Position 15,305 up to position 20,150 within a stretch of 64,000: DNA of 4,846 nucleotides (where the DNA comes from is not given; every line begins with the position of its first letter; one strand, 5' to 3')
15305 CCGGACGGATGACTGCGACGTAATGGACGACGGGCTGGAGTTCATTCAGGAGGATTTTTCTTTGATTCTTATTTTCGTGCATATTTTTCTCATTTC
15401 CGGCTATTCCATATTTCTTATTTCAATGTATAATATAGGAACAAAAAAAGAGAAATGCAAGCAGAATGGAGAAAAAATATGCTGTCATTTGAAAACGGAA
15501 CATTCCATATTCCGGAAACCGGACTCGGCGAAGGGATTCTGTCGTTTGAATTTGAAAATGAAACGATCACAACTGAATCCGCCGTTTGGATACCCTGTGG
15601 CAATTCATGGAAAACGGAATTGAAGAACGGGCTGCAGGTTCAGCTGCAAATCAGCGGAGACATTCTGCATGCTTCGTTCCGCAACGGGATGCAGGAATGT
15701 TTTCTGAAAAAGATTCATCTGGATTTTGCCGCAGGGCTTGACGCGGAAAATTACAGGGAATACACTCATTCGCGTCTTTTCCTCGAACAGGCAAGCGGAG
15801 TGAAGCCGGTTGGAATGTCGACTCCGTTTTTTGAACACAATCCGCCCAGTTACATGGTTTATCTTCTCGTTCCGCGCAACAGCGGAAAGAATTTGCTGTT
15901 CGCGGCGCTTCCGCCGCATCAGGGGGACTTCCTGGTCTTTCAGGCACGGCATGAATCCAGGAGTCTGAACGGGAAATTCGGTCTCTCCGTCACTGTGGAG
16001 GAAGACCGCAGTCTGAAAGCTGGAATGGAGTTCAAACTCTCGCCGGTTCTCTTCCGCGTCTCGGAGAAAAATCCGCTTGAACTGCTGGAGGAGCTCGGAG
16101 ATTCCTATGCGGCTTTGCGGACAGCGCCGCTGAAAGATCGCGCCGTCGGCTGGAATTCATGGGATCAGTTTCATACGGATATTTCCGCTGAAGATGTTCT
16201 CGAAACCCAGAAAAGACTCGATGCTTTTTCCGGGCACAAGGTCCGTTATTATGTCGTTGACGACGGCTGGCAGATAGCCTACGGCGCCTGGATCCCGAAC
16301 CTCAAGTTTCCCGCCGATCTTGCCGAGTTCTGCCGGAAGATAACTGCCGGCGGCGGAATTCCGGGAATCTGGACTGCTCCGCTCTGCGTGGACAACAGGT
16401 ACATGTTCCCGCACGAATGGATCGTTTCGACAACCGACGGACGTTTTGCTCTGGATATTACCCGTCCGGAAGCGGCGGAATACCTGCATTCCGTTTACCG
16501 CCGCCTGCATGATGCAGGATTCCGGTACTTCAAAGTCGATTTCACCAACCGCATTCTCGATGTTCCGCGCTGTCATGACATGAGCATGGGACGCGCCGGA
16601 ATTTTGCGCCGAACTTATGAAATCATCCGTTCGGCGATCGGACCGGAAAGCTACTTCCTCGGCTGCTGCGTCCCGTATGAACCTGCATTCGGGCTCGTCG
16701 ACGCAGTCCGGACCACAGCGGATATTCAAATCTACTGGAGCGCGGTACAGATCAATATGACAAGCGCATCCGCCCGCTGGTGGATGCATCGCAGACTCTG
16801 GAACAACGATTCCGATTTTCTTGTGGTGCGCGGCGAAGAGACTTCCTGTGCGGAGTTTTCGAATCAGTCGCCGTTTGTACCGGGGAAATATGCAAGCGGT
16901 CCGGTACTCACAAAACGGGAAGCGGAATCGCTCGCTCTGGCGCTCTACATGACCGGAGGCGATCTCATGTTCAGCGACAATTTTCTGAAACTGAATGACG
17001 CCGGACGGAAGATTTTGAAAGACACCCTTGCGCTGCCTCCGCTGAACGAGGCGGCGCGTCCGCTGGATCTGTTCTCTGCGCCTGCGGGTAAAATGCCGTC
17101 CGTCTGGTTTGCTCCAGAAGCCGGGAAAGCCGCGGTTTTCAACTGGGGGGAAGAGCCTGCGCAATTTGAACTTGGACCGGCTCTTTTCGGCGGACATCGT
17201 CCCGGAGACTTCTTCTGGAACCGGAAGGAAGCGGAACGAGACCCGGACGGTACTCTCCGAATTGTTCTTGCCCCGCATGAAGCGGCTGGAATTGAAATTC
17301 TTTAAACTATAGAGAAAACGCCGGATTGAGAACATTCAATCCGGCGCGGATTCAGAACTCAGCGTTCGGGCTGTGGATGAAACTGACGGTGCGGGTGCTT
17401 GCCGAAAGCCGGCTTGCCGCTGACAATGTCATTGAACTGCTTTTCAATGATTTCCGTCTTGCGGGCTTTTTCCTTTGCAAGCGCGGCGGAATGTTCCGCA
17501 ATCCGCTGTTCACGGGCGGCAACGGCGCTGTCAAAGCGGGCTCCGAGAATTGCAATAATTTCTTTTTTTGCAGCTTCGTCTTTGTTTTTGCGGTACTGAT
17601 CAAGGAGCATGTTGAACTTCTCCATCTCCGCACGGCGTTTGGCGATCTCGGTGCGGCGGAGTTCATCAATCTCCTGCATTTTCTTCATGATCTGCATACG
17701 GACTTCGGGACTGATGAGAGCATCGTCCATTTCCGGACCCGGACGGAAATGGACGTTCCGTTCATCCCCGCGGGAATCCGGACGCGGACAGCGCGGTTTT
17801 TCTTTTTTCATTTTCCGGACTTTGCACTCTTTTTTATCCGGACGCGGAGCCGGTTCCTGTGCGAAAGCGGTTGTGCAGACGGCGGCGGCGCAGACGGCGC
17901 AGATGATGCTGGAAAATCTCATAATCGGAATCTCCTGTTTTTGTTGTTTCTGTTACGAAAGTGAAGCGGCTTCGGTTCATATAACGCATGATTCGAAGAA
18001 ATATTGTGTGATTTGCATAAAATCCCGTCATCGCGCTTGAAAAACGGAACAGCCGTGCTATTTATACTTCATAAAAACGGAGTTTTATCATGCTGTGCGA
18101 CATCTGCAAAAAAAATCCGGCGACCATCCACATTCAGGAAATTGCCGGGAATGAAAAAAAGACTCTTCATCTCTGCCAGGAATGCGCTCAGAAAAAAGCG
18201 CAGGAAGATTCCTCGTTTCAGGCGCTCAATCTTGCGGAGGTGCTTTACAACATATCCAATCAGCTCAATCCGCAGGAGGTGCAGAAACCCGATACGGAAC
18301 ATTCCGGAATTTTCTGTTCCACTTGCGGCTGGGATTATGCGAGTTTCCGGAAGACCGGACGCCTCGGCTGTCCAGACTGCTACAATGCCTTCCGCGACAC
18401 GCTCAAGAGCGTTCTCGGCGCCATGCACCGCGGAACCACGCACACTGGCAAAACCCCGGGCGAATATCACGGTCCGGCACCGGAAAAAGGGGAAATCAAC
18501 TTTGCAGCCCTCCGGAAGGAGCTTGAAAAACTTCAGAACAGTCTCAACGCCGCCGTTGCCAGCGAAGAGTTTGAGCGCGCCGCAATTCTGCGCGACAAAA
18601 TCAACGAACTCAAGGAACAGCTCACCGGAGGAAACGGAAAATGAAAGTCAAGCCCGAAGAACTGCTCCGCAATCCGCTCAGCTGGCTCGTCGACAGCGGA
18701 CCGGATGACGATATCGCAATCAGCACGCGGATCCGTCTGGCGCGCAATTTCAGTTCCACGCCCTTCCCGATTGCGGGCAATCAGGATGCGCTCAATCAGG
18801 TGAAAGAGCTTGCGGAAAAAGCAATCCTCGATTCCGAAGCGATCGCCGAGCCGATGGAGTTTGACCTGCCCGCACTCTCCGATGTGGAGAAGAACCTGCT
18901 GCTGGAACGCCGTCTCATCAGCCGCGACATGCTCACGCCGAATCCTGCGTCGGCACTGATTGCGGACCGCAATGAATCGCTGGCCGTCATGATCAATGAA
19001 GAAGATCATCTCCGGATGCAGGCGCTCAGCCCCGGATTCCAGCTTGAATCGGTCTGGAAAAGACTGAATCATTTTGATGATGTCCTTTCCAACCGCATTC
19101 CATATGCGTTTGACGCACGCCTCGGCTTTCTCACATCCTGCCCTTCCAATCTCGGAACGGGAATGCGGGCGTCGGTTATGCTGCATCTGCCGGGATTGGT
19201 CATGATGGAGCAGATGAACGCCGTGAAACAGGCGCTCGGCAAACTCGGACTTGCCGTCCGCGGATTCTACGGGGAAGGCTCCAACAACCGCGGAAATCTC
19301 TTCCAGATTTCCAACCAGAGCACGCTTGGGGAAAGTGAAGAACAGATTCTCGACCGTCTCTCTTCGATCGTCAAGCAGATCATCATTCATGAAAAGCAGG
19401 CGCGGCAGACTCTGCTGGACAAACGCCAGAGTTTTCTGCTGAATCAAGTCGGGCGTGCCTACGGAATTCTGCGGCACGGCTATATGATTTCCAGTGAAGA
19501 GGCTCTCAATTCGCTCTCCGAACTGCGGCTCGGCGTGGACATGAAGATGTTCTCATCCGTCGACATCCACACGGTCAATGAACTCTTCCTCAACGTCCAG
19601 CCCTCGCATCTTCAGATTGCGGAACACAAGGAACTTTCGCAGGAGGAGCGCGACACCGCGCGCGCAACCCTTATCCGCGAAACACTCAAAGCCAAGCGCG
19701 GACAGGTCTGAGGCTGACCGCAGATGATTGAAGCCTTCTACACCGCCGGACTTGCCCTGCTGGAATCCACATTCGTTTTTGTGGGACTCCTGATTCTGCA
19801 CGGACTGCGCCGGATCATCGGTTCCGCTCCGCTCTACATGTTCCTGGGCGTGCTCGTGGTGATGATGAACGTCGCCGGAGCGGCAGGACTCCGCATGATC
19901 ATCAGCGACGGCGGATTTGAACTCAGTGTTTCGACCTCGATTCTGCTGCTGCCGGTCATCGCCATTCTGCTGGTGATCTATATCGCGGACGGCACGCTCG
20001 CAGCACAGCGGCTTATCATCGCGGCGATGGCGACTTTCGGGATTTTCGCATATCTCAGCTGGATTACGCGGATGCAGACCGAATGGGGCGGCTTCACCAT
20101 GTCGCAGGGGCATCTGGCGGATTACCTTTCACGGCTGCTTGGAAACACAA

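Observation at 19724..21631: Histidine kinase whose sensor module looks like a VUT/DUF165 (YhhQ-type) permease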

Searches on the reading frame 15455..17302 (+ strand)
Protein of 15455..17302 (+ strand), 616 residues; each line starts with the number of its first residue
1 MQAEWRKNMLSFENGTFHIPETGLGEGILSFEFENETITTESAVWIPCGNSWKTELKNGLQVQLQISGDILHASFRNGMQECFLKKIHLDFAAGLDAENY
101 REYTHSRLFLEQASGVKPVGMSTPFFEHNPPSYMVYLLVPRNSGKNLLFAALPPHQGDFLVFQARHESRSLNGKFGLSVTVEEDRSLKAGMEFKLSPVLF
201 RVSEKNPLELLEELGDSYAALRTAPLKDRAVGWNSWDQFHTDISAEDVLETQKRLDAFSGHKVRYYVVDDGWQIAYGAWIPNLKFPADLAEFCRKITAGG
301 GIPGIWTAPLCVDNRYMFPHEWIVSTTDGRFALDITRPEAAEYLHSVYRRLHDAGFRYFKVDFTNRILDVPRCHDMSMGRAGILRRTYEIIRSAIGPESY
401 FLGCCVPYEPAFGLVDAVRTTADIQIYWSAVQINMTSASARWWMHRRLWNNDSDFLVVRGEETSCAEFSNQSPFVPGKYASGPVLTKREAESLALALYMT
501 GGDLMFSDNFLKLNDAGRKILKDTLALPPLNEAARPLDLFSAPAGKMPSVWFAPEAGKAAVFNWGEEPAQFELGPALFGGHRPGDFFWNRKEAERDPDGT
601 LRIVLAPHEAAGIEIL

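Call 15: search_protein_families(library=pfam, proteins=[window:15455-17302:+], max_evalue=0.01)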
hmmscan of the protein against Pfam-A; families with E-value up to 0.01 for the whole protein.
window:15455-17302:+ (616 aa): 2 families
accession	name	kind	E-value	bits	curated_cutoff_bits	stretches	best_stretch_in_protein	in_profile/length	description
PF02065.24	Melibiase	-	3.7e-05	23.3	27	1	228-372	40-200/347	Melibiase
PF05691.18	Raffinose_syn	-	0.0011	17.4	20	1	231-273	201-242/750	Raffinose synthase or seed imbibition protein Sip1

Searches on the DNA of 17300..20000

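Call 79: search_rna_families(source=window, start=17300, end=20000, threshold=evalue, max_evalue=1)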
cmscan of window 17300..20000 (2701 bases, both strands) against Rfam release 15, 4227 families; matches with E-value up to 1: 3.
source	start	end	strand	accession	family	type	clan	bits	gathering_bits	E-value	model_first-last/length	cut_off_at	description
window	19321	19391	-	RF00221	SNORD43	Gene; snRNA; snoRNA; CD-box;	CL00059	21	45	0.33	1-64/64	no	Small nucleolar RNA SNORD43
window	17436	17475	+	RF00110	RybB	Gene; sRNA;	-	20.1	40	0.61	1-79/79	no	RybB RNA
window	19858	19917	+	RF01136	sR28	Gene; snRNA; snoRNA; CD-box;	-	15.4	39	0.63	1-55/55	no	Small nucleolar RNA sR28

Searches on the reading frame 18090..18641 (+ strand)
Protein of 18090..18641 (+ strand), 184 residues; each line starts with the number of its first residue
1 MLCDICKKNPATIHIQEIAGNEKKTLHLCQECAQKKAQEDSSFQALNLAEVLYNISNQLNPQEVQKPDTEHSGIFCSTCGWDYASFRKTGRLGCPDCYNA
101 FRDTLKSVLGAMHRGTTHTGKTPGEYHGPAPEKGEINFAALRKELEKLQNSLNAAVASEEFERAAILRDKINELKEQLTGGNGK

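Call 15: search_protein_families(library=pfam, proteins=[window:18090-18641:+], max_evalue=0.01)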
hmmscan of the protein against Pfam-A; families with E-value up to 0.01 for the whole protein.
window:18090-18641:+ (184 aa): 2 families
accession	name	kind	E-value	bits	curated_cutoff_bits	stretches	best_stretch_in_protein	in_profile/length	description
PF02151.25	UVR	-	4.9e-09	36.1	21.5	1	143-177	2-36/36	UvrB/uvrC motif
PF24734.1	DUF7685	-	0.00087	19.6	27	1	3-32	2-31/43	Domain of unknown function (DUF7685)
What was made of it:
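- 18090..18644 (+): mcsA-like gene (184 aa): activator of the protein-arginine kinase, with two CxxC...CxxC zinc fingers and a UVR helix. Pfam UVR, E 4.9e-9 (call 15).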

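Call 60: search_solved_structures(query=window:18090-18641:+, max_evalue=0.01, show_alignments=1)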
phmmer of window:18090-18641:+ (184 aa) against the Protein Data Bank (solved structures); distinct sequences matched with E-value up to 0.01: 8.
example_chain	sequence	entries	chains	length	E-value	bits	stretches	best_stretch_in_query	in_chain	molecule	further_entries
8wtb_B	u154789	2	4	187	1e-24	90.6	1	1-179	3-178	Protein-arginine kinase activator protein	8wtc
29hb_b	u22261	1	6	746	3.6e-06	30.2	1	1-44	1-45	ATP-dependent Clp protease, ATP-binding subunit ClpE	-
8gqd_E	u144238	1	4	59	0.00017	24.7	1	76-127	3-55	Protein-arginine kinase activator protein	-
6emw_C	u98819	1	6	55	0.00027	24.1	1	137-178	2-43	Class III stress response-related ATPase, AAA+ superfamily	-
6emw_D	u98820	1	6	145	0.00045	23.3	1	137-178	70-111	ATP-dependent Clp protease ATP-binding subunit ClpC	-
6em8_A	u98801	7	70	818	0.0005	23.2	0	137-178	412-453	ATP-dependent Clp protease ATP-binding subunit ClpC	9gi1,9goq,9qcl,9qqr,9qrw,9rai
6em9_A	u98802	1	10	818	0.0005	23.2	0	137-178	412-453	ATP-dependent Clp protease ATP-binding subunit ClpC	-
9gy7_E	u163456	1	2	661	0.0014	21.7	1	145-178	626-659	UvrABC system protein B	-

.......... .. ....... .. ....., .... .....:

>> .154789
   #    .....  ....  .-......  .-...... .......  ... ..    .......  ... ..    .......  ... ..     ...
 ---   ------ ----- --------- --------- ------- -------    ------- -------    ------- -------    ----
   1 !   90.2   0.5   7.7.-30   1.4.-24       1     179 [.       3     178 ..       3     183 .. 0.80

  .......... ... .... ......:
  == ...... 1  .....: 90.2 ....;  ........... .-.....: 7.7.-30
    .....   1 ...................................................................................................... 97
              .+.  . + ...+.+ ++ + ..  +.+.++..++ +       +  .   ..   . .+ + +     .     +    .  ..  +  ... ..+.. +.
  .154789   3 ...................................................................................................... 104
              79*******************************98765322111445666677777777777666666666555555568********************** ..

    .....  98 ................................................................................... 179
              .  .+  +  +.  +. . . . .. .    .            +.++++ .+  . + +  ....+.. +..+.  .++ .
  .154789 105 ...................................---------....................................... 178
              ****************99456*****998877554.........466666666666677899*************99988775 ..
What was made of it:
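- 18090..18644 (+): Full-length match to B. subtilis McsA 8wtb_B, E 1e-24 (call 60).
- On McsA/McsB protein-arginine kinase module (the upstream neighbours): McsA matches 8wtb_B, E 1e-24, with CxxC pairs (call 60).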

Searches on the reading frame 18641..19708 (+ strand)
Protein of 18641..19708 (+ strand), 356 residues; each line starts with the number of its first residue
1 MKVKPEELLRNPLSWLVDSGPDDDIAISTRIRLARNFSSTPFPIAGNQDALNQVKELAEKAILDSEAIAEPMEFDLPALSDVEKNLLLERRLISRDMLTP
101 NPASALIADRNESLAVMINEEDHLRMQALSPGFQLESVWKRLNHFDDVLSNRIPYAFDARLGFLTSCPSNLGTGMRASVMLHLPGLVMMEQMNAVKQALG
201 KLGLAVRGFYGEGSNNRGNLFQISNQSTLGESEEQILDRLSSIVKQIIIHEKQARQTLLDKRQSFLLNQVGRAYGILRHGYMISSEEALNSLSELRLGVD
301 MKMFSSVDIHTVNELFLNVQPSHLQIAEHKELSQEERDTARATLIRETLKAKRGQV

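Call 15: search_protein_families(library=pfam, proteins=[window:18641-19708:+], max_evalue=0.01)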
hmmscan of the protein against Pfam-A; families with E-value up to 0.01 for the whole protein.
window:18641-19708:+ (356 aa): 1 family
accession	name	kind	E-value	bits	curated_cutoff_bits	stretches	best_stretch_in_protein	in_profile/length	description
PF00217.24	ATP-gua_Ptrans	-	1.5e-65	220.9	22.4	1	57-253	5-202/203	ATP:guanido phosphotransferase, C-terminal catalytic domain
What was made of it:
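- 18641..19711 (+): mcsB (356 aa): protein-arginine kinase. Pfam ATP-gua_Ptrans, E 1.5e-65 (call 15).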

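Call 59: search_solved_structures(query=window:18641-19708:+, max_evalue=1e-10, show_alignments=1)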
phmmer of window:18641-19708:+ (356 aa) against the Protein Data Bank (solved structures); distinct sequences matched with E-value up to 1e-10: 48.
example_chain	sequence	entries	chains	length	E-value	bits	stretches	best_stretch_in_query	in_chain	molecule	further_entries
6fh1_A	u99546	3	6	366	5.9e-86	291.9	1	14-351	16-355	Protein-arginine kinase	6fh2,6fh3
8wtb_A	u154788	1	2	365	9e-83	281.5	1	14-351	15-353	Protein-arginine kinase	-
6tv6_A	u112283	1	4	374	9.9e-83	281.3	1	14-351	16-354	Protein-arginine kinase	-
8gqd_D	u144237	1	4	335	3e-64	220.6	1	14-347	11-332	Protein-arginine kinase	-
8wtc_A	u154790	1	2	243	9.3e-63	215.7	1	19-257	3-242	Protein-arginine kinase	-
4wo8_A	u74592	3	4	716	6.5e-45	157.1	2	104-248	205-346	Taurocyamine kinase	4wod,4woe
4rf6_A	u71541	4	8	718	9e-37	130.3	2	109-255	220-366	Arginine kinase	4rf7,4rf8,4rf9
1rl9_A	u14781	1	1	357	2.3e-28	102.7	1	13-253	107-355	Arginine kinase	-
1p52_A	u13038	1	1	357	6.3e-28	101.3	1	13-253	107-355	Arginine kinase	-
1bg0_A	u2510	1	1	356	1.9e-27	99.7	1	14-253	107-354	ARGININE KINASE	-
1m15_A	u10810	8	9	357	1.9e-27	99.7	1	14-253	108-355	arginine kinase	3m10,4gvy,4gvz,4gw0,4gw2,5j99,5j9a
1p50_A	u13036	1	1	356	4.9e-27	98.3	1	14-253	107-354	Arginine kinase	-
4bhl_A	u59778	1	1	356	1.1e-26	97.1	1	16-252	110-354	ARGININE KINASE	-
4bg4_B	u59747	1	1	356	2.9e-26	95.8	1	16-252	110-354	ARGININE KINASE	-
4bg4_A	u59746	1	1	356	2.9e-26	95.8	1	16-252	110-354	ARGININE KINASE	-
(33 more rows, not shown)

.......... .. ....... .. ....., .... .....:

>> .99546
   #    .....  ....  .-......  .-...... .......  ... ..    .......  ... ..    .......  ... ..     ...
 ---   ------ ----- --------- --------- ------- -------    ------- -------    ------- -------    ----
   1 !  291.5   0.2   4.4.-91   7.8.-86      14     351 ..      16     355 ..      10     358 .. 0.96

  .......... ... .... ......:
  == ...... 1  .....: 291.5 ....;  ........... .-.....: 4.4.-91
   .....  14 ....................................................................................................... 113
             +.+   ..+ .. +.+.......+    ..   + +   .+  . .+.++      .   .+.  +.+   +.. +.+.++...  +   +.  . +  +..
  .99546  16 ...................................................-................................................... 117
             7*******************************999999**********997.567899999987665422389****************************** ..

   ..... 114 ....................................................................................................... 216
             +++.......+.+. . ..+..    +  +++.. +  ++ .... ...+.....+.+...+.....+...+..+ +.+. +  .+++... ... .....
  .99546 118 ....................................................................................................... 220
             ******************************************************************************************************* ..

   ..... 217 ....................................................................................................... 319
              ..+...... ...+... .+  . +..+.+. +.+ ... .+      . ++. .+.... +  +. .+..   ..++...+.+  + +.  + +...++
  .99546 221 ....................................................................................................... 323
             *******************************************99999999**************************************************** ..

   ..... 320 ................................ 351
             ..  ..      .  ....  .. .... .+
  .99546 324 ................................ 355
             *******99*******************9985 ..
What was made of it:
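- Closest known: McsA/McsB/ClpC/CtsR system of Firmicutes, and the stand-alone mcsAB operon of Chlamydia. Same: The window's McsB and McsA are full-length, motif-complete homologues (calls 59, 60).
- McsB and McsA look functional (calls 59, 60).
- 18641..19711 (+): 292 bits to Geobacillus McsB 6fh1_A over residues 14-351, with the NEEDH and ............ motifs kept (call 59).
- On McsA/McsB protein-arginine kinase module (the upstream neighbours): 292 bits to 6fh1_A with the catalytic motifs kept (call 59).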
